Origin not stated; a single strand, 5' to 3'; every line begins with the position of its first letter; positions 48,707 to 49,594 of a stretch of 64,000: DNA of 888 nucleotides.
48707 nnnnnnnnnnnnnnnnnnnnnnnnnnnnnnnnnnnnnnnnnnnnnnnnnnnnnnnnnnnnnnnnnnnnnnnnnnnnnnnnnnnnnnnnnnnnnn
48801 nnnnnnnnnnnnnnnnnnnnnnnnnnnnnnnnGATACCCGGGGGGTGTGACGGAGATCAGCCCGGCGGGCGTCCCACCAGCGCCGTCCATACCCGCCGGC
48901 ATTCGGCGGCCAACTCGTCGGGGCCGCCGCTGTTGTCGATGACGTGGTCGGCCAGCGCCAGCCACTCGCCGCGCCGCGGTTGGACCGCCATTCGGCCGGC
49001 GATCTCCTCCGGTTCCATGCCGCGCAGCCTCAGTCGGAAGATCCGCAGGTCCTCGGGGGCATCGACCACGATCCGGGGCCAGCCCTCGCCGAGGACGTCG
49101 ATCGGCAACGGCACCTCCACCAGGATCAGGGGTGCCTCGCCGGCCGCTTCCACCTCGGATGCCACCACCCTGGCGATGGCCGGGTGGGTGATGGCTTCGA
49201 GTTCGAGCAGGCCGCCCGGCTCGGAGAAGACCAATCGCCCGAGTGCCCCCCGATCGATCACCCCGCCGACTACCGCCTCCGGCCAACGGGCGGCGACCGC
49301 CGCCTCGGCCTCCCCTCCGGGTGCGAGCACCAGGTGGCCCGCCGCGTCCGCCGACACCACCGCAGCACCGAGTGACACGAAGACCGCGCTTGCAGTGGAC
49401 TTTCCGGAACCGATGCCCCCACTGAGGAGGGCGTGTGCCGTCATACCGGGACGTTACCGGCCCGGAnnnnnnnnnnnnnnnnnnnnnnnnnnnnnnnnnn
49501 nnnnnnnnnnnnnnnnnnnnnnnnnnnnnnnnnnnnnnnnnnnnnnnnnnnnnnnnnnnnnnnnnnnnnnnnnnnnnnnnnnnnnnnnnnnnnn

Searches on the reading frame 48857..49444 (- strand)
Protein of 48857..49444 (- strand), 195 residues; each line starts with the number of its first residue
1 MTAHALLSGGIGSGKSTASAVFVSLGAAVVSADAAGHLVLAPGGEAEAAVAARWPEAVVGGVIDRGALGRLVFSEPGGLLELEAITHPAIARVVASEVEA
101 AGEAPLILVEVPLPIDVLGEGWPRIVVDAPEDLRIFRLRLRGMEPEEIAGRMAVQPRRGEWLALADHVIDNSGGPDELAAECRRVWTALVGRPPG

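Call 5: search_protein_families(library=pfam, proteins=[window:48857-49444:-], max_evalue=0.1)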
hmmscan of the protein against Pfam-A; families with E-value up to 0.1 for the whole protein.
window:48857-49444:- (195 aa): 2 families
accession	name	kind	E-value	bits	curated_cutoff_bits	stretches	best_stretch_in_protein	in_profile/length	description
PF01121.26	CoaE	-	4.8e-31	108.3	27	1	7-174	5-177/180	Dephospho-CoA kinase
PF13238.12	AAA_18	-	0.0048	17.8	29.4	0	124-150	91-120/128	AAA domain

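Call 6: search_protein_families(library=ncbifam, proteins=[window:48857-49444:-], max_evalue=0.1)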
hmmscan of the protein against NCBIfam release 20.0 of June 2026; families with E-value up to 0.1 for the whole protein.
window:48857-49444:- (195 aa): 2 families
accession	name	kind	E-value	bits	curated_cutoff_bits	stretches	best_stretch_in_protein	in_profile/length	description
NF002879.0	PRK03333.1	equivalog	2.3e-34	119.1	215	1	7-188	6-192/395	dephospho-CoA kinase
TIGR00152.1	TIGR00152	equivalog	2.6e-23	82.8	65.55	1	7-181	4-182/188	dephospho-CoA kinase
